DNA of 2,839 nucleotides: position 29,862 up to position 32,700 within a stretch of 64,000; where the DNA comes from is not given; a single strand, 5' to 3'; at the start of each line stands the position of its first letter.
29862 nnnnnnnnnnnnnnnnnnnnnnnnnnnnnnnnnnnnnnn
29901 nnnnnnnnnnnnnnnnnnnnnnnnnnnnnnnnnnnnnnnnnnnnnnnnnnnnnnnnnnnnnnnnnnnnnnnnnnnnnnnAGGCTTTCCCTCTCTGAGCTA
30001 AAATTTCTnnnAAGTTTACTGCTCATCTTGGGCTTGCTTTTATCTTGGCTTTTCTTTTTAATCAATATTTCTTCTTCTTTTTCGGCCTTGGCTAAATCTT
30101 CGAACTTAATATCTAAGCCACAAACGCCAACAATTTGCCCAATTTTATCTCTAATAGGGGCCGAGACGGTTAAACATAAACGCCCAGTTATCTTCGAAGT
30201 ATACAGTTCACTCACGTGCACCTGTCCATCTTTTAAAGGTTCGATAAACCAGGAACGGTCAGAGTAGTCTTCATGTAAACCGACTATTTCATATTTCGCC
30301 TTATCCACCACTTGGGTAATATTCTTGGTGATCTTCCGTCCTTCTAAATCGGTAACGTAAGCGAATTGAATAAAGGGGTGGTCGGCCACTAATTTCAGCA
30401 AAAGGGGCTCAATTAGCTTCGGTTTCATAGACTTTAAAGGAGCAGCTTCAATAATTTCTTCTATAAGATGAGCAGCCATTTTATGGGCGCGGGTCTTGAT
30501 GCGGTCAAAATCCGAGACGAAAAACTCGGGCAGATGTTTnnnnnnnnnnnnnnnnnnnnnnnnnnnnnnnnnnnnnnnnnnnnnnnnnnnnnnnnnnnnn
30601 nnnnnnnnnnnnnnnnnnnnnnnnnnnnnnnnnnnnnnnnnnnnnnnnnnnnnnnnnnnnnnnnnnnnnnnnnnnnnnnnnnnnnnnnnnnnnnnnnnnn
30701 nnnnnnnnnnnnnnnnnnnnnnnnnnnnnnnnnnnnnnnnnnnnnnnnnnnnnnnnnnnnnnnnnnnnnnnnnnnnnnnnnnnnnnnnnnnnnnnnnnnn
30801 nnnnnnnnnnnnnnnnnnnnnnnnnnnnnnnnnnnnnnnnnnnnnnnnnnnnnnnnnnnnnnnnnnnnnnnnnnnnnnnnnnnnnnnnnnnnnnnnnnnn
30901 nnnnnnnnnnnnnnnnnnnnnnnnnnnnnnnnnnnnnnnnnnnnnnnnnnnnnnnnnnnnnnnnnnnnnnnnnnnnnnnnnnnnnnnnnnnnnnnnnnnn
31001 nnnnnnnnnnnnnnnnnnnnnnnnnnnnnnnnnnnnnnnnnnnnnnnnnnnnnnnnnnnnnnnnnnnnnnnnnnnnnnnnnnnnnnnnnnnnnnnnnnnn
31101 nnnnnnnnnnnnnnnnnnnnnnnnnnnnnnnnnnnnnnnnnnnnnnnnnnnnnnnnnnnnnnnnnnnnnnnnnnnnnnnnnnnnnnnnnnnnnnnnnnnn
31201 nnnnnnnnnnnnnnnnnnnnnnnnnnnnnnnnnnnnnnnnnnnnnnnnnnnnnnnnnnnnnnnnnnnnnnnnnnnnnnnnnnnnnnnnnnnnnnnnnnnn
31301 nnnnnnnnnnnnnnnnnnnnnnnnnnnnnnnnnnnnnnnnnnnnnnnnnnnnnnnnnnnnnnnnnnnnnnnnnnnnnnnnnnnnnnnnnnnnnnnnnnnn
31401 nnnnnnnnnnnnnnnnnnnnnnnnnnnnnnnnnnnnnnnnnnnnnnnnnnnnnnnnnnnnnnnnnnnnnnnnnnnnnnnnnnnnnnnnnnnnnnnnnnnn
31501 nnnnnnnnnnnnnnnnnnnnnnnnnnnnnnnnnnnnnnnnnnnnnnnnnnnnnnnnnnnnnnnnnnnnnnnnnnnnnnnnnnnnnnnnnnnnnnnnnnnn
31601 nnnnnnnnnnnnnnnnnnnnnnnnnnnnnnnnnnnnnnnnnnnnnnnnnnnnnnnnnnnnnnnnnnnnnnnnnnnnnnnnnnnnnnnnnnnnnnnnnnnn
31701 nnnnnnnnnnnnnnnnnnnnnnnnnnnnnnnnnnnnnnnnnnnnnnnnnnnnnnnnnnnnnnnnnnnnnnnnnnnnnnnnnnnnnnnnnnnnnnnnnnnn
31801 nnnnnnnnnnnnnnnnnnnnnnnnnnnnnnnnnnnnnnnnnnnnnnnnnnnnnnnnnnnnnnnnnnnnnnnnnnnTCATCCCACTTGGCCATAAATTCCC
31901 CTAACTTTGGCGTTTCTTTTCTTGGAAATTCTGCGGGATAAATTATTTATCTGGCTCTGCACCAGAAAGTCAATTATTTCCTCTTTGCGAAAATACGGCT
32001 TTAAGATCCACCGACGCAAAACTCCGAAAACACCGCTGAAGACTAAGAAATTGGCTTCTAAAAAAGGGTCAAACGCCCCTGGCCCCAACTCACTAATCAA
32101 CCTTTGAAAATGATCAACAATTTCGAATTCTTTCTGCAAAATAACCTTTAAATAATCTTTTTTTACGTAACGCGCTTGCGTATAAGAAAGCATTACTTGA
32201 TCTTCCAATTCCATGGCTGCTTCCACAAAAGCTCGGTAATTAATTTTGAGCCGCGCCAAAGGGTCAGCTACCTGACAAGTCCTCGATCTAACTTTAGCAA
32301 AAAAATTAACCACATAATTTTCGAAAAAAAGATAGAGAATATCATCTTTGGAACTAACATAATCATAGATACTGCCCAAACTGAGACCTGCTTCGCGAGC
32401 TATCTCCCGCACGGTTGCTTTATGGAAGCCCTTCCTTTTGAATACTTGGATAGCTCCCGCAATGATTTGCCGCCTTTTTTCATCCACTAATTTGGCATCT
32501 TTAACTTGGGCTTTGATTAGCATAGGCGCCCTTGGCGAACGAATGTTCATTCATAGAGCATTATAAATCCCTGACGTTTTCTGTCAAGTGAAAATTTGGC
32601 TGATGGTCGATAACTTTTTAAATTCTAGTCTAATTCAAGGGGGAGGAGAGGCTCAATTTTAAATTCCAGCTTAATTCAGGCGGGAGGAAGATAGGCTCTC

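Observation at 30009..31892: LeuA-type condensing enzyme carrying a C-terminal Cache/PAS-like domain in place of the usual regulatory domain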

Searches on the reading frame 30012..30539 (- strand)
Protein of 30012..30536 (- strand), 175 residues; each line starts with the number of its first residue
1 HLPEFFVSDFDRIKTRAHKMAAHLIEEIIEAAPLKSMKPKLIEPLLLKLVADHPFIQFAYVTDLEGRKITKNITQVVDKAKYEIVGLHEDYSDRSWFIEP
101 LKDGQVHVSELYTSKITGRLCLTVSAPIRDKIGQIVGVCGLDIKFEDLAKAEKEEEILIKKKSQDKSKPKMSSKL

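Call 3: search_protein_families(library=pfam, proteins=[window:30012-30536:-], max_evalue=1)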
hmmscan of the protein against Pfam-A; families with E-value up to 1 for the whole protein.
seq(175 aa): 5 families
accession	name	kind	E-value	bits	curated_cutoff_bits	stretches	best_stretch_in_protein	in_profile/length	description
PF22673.2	MCP-like_PDC_1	-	8.7e-16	58.8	27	1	46-149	5-112/113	Methyl-accepting chemotaxis protein-like, first PDC sensor domain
PF02743.24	dCache_1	-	4.9e-09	36.5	45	1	41-148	57-155/240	Cache domain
PF17203.10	sCache_3_2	-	0.00092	19.7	28.4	1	14-137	11-120/140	Single cache domain 3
PF10388.15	YkuI_C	-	0.0062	16.8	26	1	12-131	23-147/166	EAL-domain associated signalling protein domain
PF17201.10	Cache_3-Cache_2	-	0.073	12.8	27.7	1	114-145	153-184/299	Cache 3/Cache 2 fusion domain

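Call 4: search_protein_families(library=ncbifam, proteins=[window:30012-30536:-], max_evalue=1)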
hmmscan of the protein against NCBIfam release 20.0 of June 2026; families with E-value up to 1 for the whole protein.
seq(175 aa): 0 families

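Call 20: search_solved_structures(query=window:30069-30539:-, max_evalue=10, show_alignments=4)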
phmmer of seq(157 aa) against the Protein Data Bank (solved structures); distinct sequences matched with E-value up to 10: 15.
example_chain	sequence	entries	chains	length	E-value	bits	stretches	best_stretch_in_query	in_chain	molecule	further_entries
4xmq_A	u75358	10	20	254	0.00058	23.4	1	90-150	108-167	Putative methyl-accepting chemotaxis signal transduction protein | Methyl-accepting chemotaxis protein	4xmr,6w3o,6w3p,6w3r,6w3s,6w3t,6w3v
5ltv_A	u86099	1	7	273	0.0057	20.2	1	91-150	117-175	Chemotactic transducer PctC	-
4jgo_A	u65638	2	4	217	0.029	17.9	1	91-136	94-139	Sporulation kinase D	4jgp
3c8c_A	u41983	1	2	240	0.057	16.9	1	91-153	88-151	Methyl-accepting chemotaxis protein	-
5ave_A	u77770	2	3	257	0.059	16.9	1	91-153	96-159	Methyl-accepting chemotaxis (MCP) signaling domain protein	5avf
6iov_A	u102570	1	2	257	0.063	16.8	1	91-153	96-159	Methyl-accepting chemotaxis (MCP) signaling domain protein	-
6fu4_A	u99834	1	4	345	0.081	16.4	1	95-150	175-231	Probable chemotaxis transducer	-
9kp3_A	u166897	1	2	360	0.088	16.3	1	95-150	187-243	Chemotaxis transducer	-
4jgq_A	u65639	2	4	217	0.2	15.2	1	91-136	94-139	Sporulation kinase D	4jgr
5lt9_A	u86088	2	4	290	0.22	15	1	91-151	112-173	Methyl-accepting chemotaxis protein PctB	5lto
5ltx_A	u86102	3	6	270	0.35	14.4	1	92-150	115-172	Chemotaxis protein | Methyl-accepting chemotaxis protein PctA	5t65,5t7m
9koo_A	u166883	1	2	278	0.36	14.3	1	92-150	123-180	Methyl-accepting chemotaxis protein PctA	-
6iop_A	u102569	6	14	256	1.3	12.5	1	91-151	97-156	Methyl-accepting chemotaxis protein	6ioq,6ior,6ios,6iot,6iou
6f9g_A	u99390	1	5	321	1.5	12.3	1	96-150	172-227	Methyl-accepting chemotaxis protein McpU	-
8py0_A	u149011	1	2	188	2.1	11.9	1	67-149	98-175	Ligand Binding domain (LBD) Chemoreceptor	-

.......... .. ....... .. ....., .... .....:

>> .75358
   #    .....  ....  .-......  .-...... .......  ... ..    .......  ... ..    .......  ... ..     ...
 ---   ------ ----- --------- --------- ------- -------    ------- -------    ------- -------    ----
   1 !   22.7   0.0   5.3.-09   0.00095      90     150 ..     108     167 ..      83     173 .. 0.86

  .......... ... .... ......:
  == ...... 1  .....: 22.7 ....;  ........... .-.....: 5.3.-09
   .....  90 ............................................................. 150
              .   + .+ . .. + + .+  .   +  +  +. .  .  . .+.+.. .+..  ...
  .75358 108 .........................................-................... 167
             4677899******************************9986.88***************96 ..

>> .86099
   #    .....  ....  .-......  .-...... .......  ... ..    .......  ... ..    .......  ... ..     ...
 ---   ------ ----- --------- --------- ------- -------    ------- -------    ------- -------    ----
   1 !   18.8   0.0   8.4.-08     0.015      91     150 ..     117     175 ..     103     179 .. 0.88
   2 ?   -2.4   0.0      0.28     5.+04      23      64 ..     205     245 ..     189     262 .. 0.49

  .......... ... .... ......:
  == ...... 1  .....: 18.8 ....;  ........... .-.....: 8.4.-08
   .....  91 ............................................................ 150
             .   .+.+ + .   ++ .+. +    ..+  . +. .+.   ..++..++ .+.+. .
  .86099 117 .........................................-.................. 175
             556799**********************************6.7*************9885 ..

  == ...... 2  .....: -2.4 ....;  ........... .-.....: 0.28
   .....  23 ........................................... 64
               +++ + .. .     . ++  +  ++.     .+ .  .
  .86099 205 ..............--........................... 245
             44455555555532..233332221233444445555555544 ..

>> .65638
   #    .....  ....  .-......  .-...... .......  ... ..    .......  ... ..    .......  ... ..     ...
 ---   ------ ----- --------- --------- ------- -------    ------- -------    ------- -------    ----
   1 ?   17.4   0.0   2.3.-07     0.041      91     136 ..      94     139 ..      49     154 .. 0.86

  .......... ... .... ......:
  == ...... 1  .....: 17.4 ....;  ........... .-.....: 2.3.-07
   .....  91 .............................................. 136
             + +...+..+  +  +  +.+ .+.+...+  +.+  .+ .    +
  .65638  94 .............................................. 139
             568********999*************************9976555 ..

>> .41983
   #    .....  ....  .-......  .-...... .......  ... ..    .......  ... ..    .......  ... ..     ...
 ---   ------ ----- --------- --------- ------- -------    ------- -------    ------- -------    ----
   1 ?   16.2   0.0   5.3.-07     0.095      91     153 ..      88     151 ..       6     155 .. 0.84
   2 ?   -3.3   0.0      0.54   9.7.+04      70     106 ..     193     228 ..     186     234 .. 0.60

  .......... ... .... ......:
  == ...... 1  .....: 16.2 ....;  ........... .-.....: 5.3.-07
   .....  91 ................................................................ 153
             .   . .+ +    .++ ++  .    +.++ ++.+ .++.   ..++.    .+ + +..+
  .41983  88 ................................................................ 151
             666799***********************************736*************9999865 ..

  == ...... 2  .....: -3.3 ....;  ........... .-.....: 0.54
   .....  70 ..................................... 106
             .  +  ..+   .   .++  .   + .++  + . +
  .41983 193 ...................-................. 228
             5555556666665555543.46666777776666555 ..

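Call 46: search_solved_structures(query=A2, max_evalue=1, show_alignments=5)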
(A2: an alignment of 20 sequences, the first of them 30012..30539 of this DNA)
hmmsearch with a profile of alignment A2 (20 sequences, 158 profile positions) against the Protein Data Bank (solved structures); distinct sequences matched with E-value up to 1: 19.
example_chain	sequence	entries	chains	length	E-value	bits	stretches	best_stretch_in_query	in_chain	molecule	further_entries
4xmq_A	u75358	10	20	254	1e-07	35.4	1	78-152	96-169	Putative methyl-accepting chemotaxis signal transduction protein | Methyl-accepting chemotaxis protein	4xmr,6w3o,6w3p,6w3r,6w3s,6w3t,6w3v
4jgo_A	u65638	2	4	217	1.6e-05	28.2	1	84-146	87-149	Sporulation kinase D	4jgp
4jgq_A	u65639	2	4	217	0.00022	24.5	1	84-146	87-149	Sporulation kinase D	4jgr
7w0w_A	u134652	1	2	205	0.002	21.4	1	93-155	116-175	Methyl-accepting chemotaxis protein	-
5ltx_A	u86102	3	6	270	0.0031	20.8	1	91-152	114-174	Chemotaxis protein | Methyl-accepting chemotaxis protein PctA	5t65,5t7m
9koo_A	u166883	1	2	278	0.0032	20.8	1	91-152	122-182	Methyl-accepting chemotaxis protein PctA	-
6iop_A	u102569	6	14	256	0.0038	20.5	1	89-153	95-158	Methyl-accepting chemotaxis protein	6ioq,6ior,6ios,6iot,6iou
5ltv_A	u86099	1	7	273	0.014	18.7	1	83-151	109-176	Chemotactic transducer PctC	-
2bas_A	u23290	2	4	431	0.027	17.7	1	43-132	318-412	YkuI protein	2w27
7k5n_A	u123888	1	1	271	0.048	16.9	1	86-144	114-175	Sensor domain-containing diguanylate cyclase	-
4wy9_A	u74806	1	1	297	0.056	16.7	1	122-151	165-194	Putative MCP-type signal transduction protein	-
3c8c_A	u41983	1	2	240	0.058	16.7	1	94-155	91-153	Methyl-accepting chemotaxis protein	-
9hvj_A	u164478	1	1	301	0.06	16.6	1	91-151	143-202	Cache domain protein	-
5ave_A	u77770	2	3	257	0.065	16.5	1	94-155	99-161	Methyl-accepting chemotaxis (MCP) signaling domain protein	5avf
6iov_A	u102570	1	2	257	0.071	16.4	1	94-155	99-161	Methyl-accepting chemotaxis (MCP) signaling domain protein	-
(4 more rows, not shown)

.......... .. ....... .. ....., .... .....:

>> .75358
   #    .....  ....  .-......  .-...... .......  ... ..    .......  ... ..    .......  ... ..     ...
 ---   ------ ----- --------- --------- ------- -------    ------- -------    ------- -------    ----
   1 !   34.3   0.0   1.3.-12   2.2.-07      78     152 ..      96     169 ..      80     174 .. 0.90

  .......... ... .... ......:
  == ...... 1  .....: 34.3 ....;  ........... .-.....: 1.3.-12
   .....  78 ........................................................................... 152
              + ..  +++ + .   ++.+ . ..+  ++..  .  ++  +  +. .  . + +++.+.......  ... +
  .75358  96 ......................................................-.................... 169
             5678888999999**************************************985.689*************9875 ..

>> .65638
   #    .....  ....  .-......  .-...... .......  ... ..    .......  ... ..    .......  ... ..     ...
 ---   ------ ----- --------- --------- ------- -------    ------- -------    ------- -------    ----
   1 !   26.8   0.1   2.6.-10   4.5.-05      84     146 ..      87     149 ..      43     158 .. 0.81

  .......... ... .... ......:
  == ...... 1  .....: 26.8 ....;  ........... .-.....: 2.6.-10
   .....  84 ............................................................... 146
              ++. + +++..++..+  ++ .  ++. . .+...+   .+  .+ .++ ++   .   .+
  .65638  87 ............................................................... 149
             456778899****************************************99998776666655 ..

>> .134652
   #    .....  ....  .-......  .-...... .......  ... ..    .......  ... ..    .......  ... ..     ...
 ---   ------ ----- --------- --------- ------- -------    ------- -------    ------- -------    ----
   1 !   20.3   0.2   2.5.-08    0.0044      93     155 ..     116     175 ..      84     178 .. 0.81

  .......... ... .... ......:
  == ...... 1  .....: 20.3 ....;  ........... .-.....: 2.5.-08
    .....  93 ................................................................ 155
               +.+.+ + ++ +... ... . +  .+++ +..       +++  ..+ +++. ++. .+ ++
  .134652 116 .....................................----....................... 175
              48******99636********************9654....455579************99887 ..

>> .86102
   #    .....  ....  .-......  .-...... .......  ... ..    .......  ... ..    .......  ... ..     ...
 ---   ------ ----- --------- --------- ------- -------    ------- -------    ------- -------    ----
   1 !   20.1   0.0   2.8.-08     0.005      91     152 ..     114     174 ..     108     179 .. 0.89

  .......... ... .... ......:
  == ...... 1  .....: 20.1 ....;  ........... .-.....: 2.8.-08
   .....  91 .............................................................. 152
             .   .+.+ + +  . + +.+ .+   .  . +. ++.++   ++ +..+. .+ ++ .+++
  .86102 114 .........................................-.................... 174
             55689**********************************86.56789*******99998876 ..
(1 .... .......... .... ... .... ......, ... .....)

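Call 49: predict_structure(alignment_id=A2)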
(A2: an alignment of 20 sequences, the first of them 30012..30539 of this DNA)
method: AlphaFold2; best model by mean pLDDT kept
length: 176 residues; sequences in the alignment: 20
mean_pLDDT: 82.8   pTM: 0.75
mean pLDDT of the five models: 82.8, 81.4, 81.1, 80.1, 78.0
residues with pLDDT >= 90: 89; 70-90: 45; 50-70: 36; < 50: 6
segments of 3 or more residues with pLDDT < 50: 1-3
pLDDT, mean of each block of 10 residues (from residue 1): 59 90 93 94 95 92 91 77 60 85 95 86 95 94 92 70 61 50
secondary structure, 60 per line:
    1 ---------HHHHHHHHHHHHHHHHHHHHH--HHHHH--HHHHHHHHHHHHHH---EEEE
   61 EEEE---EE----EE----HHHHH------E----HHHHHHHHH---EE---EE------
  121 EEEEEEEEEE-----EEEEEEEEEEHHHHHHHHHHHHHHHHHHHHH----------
elements in order: H10-30 H33-37 H40-53 E57-64 H80-84 H96-104 E121-130 E136-145 H146-166

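Call 52: fold_search(model_id=the predicted structure, library=pdb)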
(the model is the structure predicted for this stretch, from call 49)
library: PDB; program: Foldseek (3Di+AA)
matches with E <= 10: 1094; with E <= 0.001: 143
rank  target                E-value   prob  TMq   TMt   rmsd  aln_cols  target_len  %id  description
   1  4jgq_A                7.2e-08  1.00  0.54  0.47   8.7       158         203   18  The crystal structure of sporulation kinase D mutant sensor domain, r131a, from Bacillus subtilis subsp in co-crystall (released 2013-05-15)
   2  6w3x_A                1.1e-07  1.00  0.57  0.42   3.5       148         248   18  Crystal structure of ligand-binding domain of Campylobacter jejuni chemoreceptor Tlp3 in complex with L-valine (released 2020-05-20)
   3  4xmr_B                1.1e-07  1.00  0.55  0.41   3.7       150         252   19  Crystal structure of the sensory domain of the Campylobacter jejuni chemoreceptor Tlp3 (CcmL) with isoleucine bound. (released 2015-11-04)
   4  6w3s_A                1.1e-07  1.00  0.55  0.41   4.0       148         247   19  Crystal structure of ligand-binding domain of Campylobacter jejuni chemoreceptor Tlp3 in complex with L-leucine (released 2020-05-20)
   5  6w3r_A                1.4e-07  1.00  0.55  0.42   3.7       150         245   18  Crystal structure of ligand-binding domain of Campylobacter jejuni chemoreceptor Tlp3 in complex with 3-methylisoleuci (released 2020-05-20)
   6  4jgo_A                1.5e-07  1.00  0.50  0.43  10.6       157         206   18  The crystal structure of sporulation kinase d sensor domain from Bacillus subtilis subsp. (released 2013-05-15)
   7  6w3o_A                1.7e-07  1.00  0.54  0.41   4.1       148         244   18  Crystal structure of ligand-binding domain of Campylobacter jejuni chemoreceptor Tlp3 in complex with 4-methylisoleuci (released 2020-05-20)
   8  6w3p_A                1.9e-07  1.00  0.54  0.41   4.6       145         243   19  Crystal structure of ligand-binding domain of Campylobacter jejuni chemoreceptor Tlp3 in complex with beta-methylnorle (released 2020-05-20)
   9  4jgp_B                2.0e-07  1.00  0.50  0.43  10.1       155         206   18  The crystal structure of sporulation kinase D sensor domain from Bacillus subtilis subsp in complex with pyruvate at 2 (released 2013-05-15)
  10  4jgq_B                2.2e-07  1.00  0.53  0.47   4.8       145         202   19  The crystal structure of sporulation kinase D mutant sensor domain, r131a, from Bacillus subtilis subsp in co-crystall (released 2013-05-15)
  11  4jgr_A                2.2e-07  1.00  0.49  0.43   9.0       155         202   19  The crystal structure of sporulation kinase D mutant sensor domain, R131A, from Bacillus subtilis subsp at 2.4A resolu (released 2013-05-15)
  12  6w3r_B                2.6e-07  1.00  0.55  0.41   3.7       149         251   19  Crystal structure of ligand-binding domain of Campylobacter jejuni chemoreceptor Tlp3 in complex with 3-methylisoleuci (released 2020-05-20)
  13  4xmr_A                2.6e-07  1.00  0.55  0.41   4.2       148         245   19  Crystal structure of the sensory domain of the Campylobacter jejuni chemoreceptor Tlp3 (CcmL) with isoleucine bound. (released 2015-11-04)
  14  4jgr_B                3.2e-07  1.00  0.50  0.43  10.3       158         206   17  The crystal structure of sporulation kinase D mutant sensor domain, R131A, from Bacillus subtilis subsp at 2.4A resolu (released 2013-05-15)
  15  4jgo_B                5.4e-07  1.00  0.50  0.42  10.1       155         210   18  The crystal structure of sporulation kinase d sensor domain from Bacillus subtilis subsp. (released 2013-05-15)
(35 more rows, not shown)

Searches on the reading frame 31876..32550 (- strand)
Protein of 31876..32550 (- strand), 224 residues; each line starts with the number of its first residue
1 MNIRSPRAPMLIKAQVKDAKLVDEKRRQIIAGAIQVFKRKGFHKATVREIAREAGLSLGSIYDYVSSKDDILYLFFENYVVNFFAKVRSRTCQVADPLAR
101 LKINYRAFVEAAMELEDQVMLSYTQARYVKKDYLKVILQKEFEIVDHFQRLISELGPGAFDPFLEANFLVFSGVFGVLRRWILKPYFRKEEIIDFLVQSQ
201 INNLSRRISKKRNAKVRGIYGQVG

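Call 7: search_protein_families(library=pfam, proteins=[window:31876-32550:-], max_evalue=0.00001)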
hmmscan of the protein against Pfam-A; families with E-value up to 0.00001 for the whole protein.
window:31876-32550:- (224 aa): 1 family
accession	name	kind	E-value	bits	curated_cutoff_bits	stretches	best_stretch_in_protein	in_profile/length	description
PF00440.29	TetR_N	-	2.3e-13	50.1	24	1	29-72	1-44/47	Bacterial regulatory proteins, tetR family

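Call 68: search_protein_families(library=ncbifam, proteins=[window:31876-32550:-], max_evalue=1e-10)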
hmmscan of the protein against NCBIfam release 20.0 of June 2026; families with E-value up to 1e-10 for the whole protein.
window:31876-32550:- (224 aa): 2 families
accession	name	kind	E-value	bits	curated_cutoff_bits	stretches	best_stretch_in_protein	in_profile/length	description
NF053878.1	FATransRegFadRBac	equivalog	5.6e-15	55.6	200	1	24-146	3-128/190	fatty acid metabolism transcriptional regulator FadR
TIGR03384.1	betaine_BetI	equivalog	3.4e-12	46.4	201.3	1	21-103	5-87/189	choline-binding transcriptional repressor BetI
